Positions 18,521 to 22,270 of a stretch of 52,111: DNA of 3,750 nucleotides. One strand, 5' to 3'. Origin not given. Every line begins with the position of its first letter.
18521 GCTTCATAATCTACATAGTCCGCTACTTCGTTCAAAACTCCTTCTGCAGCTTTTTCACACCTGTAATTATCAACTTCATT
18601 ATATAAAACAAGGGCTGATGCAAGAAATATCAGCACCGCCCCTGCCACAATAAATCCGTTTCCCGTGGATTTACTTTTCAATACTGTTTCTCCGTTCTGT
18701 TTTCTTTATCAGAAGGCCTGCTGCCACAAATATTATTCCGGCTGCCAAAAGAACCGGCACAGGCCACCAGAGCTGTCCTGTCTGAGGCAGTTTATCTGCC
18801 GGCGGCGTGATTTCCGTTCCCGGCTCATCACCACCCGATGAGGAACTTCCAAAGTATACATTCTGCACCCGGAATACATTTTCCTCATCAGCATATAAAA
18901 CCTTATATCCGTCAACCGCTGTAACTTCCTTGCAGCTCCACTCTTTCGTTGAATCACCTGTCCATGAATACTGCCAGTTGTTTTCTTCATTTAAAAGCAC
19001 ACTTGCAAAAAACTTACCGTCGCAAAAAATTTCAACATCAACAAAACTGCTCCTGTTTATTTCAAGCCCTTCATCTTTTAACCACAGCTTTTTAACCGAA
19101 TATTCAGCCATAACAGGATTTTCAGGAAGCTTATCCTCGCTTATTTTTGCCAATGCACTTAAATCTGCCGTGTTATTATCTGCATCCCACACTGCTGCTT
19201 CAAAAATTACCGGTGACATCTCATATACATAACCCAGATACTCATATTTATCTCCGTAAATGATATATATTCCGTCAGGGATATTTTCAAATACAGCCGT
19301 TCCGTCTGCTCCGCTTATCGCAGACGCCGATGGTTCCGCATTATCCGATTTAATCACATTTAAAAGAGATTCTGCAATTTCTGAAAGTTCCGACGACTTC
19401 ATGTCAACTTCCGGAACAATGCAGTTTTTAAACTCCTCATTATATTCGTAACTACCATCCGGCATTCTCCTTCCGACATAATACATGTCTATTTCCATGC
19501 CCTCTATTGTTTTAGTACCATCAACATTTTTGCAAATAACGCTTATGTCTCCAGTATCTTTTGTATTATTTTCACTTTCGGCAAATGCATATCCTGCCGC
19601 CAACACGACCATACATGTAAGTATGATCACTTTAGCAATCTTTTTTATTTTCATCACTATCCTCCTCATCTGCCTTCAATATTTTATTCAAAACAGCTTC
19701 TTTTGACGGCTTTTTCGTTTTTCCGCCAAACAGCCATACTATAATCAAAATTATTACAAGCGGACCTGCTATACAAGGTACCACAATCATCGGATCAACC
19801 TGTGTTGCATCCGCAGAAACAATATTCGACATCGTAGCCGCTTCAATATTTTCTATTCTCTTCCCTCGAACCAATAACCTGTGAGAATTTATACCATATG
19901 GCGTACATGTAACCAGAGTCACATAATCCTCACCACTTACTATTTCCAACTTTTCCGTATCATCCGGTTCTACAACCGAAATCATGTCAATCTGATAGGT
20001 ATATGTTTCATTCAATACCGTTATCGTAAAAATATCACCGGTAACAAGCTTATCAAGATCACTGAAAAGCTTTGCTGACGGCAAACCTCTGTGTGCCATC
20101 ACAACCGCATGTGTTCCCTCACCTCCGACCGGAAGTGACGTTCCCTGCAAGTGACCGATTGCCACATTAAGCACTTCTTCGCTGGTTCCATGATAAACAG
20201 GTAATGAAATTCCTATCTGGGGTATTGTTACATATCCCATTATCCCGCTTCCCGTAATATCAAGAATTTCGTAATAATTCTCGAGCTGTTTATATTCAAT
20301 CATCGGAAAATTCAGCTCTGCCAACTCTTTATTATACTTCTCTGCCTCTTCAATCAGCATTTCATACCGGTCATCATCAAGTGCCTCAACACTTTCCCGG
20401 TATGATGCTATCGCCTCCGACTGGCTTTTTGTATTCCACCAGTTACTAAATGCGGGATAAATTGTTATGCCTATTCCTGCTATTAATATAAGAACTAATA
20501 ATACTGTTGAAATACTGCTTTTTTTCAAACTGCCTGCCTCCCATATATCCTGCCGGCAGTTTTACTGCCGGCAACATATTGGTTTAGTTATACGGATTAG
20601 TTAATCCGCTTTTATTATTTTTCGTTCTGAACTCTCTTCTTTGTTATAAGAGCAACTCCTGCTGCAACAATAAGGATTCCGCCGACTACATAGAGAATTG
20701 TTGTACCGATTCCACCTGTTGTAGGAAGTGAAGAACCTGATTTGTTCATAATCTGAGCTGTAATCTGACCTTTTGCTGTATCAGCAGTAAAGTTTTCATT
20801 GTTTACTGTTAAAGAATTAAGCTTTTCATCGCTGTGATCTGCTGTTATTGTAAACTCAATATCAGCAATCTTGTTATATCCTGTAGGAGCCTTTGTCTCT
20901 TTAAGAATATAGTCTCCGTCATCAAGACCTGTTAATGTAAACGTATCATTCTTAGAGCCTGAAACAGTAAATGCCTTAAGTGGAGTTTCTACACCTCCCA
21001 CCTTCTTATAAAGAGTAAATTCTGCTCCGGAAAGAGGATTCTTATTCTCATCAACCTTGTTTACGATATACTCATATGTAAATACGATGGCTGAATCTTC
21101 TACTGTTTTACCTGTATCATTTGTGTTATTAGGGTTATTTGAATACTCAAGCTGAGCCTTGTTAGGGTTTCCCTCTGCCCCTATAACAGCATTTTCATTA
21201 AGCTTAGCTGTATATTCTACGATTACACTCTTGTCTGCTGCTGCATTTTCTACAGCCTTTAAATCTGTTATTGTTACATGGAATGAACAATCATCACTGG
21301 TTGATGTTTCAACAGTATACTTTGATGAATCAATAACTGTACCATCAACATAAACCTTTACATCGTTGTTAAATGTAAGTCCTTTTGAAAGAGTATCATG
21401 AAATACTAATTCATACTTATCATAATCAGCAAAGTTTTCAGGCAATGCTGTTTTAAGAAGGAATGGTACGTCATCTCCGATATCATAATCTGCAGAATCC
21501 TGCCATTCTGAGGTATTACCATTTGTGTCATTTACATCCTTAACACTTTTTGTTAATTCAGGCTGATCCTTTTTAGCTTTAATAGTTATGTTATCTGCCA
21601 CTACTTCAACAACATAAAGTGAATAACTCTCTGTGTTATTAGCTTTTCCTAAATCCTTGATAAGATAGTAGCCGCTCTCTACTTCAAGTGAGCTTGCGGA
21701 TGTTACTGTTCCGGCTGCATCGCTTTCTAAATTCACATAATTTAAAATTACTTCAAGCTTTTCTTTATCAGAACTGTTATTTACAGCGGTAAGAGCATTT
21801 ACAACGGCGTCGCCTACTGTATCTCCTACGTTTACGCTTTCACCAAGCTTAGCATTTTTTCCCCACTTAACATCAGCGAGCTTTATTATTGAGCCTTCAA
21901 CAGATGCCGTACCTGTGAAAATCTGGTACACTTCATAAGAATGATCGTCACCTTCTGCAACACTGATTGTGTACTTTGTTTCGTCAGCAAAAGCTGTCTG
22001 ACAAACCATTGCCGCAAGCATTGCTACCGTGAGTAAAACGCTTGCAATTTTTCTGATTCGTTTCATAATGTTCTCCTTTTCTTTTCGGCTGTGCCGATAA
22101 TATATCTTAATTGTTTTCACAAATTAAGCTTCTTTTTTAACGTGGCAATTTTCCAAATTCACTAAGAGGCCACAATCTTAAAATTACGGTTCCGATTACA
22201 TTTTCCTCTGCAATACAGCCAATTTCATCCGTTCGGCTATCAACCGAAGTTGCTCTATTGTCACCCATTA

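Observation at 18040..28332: Self-contained sortase-dependent pilus island resembling the streptococcal FCT islands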

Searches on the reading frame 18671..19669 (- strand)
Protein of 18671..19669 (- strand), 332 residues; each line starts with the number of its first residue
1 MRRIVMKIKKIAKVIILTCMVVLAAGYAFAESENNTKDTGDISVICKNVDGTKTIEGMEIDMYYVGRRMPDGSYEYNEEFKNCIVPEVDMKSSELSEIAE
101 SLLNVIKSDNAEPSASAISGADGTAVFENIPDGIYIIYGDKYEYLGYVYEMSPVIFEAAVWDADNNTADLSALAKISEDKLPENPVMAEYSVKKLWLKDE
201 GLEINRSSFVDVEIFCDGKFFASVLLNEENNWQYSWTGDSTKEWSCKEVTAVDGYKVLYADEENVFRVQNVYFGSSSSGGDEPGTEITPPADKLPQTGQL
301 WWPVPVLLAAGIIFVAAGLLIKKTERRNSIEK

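Call 3: search_protein_families(library=pfam, proteins=[window:18671-19669:-], max_evalue=0.01)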
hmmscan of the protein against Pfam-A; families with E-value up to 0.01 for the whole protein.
window:18671-19669:- (332 aa): 2 families
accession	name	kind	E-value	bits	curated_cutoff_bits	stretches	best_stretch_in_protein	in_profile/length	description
PF05738.19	Cna_B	-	3.1e-06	28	22.3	1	191-270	2-86/87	Cna protein B-type domain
PF17802.7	SpaA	-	0.0054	17.3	23.1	0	98-138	16-57/91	Prealbumin-like fold domain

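Call 4: search_protein_families(library=ncbifam, proteins=[window:18671-19669:-], max_evalue=0.01)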
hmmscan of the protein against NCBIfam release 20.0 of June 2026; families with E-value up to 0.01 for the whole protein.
window:18671-19669:- (332 aa): 1 family
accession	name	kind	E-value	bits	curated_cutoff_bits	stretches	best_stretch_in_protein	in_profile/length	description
NF053819.1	EF0750_LPXTG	subfamily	7.2e-05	23.2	47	0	281-326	60-103/105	EF2685/EF0750 family sortase-dependent surface protein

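Call 23: search_solved_structures(query=window:18671-19654:-, max_evalue=1, show_alignments=2)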
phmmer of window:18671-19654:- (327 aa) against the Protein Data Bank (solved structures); distinct sequences matched with E-value up to 1: 4.
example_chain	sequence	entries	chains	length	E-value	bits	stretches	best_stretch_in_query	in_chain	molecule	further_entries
1d2p_A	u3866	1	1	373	2.8e-11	46.5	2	185-254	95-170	COLLAGEN ADHESIN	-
1d2o_A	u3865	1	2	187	4.1e-06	29.5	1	185-252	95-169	COLLAGEN ADHESIN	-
1qtf_A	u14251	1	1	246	0.34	13.4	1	122-148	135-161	EXFOLIATIVE TOXIN B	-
1dt2_A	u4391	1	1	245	0.64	12.5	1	122-148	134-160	EXFOLIATIVE TOXIN B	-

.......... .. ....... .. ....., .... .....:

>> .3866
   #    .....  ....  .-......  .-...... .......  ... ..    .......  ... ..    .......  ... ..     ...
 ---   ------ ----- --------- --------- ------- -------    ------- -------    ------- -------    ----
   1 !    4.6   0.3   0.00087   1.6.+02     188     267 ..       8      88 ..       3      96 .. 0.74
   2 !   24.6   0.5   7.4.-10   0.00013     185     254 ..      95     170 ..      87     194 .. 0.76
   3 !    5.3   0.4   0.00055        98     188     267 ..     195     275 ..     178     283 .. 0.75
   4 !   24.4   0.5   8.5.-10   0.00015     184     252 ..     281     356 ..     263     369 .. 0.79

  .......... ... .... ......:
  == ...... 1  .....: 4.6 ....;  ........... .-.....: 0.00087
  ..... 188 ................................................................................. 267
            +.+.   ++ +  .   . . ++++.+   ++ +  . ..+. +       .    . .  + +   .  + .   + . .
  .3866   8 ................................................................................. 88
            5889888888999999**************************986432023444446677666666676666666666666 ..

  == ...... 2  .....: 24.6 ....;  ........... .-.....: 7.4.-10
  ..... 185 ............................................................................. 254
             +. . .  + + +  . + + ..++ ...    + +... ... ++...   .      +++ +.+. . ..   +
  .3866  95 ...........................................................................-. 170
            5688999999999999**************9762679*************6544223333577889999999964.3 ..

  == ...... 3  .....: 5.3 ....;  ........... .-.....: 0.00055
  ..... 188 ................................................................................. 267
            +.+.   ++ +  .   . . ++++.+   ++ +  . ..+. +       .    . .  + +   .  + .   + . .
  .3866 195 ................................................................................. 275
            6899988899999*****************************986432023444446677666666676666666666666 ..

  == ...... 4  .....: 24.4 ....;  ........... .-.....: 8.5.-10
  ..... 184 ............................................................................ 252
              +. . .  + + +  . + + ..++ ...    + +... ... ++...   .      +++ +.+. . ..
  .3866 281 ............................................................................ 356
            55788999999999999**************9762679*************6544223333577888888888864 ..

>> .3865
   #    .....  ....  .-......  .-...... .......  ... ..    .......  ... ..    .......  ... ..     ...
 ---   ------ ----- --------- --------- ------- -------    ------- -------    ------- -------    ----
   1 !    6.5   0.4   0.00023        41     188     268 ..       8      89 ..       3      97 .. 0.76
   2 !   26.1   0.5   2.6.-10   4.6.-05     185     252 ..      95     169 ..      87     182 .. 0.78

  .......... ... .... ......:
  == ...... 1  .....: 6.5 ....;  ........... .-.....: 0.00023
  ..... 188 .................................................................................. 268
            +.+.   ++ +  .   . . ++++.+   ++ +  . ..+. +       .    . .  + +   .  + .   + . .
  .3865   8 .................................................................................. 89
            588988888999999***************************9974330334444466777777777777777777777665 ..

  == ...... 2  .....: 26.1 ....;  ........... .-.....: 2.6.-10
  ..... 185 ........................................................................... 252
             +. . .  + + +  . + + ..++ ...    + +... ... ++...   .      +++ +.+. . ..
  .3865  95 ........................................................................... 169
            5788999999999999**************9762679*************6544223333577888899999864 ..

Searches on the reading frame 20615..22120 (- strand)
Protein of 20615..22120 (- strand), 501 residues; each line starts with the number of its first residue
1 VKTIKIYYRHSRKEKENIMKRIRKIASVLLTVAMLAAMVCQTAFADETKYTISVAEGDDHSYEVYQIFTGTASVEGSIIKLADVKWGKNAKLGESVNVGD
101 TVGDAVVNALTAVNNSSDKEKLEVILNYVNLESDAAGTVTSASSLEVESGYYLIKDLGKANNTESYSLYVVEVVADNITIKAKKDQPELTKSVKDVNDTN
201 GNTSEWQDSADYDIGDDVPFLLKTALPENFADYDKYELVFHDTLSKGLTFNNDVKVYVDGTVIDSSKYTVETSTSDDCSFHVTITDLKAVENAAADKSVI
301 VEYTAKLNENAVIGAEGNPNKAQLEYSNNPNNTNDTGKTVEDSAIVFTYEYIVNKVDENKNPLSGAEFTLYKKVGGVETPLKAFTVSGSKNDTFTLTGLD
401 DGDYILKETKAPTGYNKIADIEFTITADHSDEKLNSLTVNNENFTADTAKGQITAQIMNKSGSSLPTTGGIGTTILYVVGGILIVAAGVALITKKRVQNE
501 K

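Call 3: search_protein_families(library=pfam, proteins=[window:20615-22120:-], max_evalue=0.01)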
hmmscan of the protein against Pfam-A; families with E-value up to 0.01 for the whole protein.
window:20615-22120:- (501 aa): 3 families
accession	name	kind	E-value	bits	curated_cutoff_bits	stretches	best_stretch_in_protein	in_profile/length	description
PF16569.11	GramPos_pilinBB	-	4e-29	102.3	30.5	1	214-330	1-116/116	Gram-positive pilin backbone subunit 2, Cna-B-like domain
PF17802.7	SpaA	-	2.9e-16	59.8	23.1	1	351-434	3-85/91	Prealbumin-like fold domain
PF00746.26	Gram_pos_anchor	-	2.2e-05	24.7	20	1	459-498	3-42/43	LPXTG cell wall anchor motif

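Call 4: search_protein_families(library=ncbifam, proteins=[window:20615-22120:-], max_evalue=0.01)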
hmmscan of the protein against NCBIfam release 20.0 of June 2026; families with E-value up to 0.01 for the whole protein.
window:20615-22120:- (501 aa): 4 families
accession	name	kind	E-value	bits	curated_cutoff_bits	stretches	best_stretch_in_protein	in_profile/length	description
TIGR04226.1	RrgB_K2N_iso_D2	domain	1.9e-28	99.7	30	1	186-327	2-123/123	isopeptide-forming domain-containing fimbrial protein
NF033902.0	iso_D2_wall_anc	subfamily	3.9e-26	91.9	95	1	195-493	206-538/540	SpaH/EbpB family LPXTG-anchored major pilin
TIGR01167.1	LPXTG_anchor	domain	0.00017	22.1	15.9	1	464-496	1-32/34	LPXTG cell wall anchor domain-containing protein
NF053819.1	EF0750_LPXTG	subfamily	0.00044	20.7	47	1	419-496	36-104/105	EF2685/EF0750 family sortase-dependent surface protein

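Call 22: search_solved_structures(query=window:20615-22066:-, max_evalue=0.01, show_alignments=2)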
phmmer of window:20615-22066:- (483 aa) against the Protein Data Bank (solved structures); distinct sequences matched with E-value up to 0.01: 23.
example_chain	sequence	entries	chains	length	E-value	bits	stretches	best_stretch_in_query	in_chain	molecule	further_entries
9uvr_A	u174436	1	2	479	1.4e-81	277.8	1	5-480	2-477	Surface protein, putative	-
9uvm_A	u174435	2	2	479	5.2e-75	256.2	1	2-480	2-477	FimA fimbrial subunit-like protein, putative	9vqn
8wxd_A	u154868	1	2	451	5.2e-71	243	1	28-456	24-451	Surface protein, putative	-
8wg6_A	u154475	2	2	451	8.9e-65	222.5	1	26-456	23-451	FimA fimbrial subunit-like protein, putative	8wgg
6ixy_A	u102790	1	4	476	4.9e-20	75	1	108-456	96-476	pilin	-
5xcc_A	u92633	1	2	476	5.4e-19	71.6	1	93-456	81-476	Probable surface protein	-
9vo4_A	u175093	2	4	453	2.6e-18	69.4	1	92-446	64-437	Probable surface protein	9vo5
2xtl_A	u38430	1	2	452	6.7e-18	68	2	168-382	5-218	CELL WALL SURFACE ANCHOR FAMILY PROTEIN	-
4p0d_A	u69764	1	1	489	1e-13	54.2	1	161-430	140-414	Trypsin-resistant surface T6 protein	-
3pf2_A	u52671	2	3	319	2.1e-10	43.3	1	188-342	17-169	Cell wall surface anchor family protein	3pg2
2x9w_A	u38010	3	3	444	5.5e-10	41.9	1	187-398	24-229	CELL WALL SURFACE ANCHOR FAMILY PROTEIN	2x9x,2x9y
5xcb_A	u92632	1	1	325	2.6e-09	39.7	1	92-329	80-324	Probable surface protein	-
9vo5_B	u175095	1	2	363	6.1e-09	38.5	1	322-412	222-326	SpaA-like prealbumin fold domain-containing protein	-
2x9z_A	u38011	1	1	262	1.9e-08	36.8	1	189-398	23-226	CELL WALL SURFACE ANCHOR FAMILY PROTEIN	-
4hss_A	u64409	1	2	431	8.8e-08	34.7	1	181-407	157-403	Putative fimbrial subunit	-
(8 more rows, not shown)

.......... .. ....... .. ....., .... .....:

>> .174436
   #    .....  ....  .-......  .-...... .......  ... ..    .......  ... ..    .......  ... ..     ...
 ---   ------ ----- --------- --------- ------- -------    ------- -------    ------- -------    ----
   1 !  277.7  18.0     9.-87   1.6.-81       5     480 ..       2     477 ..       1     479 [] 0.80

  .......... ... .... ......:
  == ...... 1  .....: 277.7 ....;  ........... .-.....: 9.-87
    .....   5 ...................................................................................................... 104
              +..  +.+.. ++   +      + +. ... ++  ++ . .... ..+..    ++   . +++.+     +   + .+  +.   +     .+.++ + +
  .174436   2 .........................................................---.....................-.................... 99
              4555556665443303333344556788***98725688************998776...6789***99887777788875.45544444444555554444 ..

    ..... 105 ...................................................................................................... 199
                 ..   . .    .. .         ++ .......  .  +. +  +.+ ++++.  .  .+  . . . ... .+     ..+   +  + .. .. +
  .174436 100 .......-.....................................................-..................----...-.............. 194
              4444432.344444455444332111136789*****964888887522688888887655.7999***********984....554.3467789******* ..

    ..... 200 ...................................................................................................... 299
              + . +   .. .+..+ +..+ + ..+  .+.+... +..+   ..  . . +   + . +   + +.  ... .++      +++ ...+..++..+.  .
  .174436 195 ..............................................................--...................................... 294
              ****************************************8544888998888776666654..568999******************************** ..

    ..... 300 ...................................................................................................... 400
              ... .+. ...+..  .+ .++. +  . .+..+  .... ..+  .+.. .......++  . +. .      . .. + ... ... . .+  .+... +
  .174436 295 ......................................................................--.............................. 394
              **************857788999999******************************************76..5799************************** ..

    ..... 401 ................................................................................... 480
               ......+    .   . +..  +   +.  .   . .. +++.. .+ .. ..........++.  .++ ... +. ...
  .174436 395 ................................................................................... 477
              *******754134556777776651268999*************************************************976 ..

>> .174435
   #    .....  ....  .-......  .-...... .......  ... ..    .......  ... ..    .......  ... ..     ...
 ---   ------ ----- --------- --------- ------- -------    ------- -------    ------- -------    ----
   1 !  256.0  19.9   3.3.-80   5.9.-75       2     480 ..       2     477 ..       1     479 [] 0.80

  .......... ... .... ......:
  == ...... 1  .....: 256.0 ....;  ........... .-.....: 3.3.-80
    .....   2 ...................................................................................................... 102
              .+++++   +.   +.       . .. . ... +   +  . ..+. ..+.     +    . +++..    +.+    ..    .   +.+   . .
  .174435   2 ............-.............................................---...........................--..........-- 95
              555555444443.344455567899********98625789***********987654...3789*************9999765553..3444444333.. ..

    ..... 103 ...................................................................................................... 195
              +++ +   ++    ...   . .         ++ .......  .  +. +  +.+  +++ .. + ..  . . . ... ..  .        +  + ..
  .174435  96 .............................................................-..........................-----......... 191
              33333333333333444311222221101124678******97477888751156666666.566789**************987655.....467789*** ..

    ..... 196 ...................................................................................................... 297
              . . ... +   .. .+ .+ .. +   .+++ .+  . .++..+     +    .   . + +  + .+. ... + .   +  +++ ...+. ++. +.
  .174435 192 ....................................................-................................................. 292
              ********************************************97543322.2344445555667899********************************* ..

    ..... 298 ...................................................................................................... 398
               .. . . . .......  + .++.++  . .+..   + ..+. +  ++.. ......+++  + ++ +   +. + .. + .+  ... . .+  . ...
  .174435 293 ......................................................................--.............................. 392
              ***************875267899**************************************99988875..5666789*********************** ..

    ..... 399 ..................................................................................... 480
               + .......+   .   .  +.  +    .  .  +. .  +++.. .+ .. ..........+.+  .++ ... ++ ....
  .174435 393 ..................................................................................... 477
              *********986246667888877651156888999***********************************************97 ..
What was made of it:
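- Matches solved pilins over its full length, E 1e-81 (9uvr, 9uvm, 8wxd, 8wg6), and also C. perfringens CppA, RrgB, GBS pilins and T6 (call 22). The T6 backbone pilin of S. pyogenes matches at E 1e-13 (call 22). The closest solved relatives are pilins (call 22).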
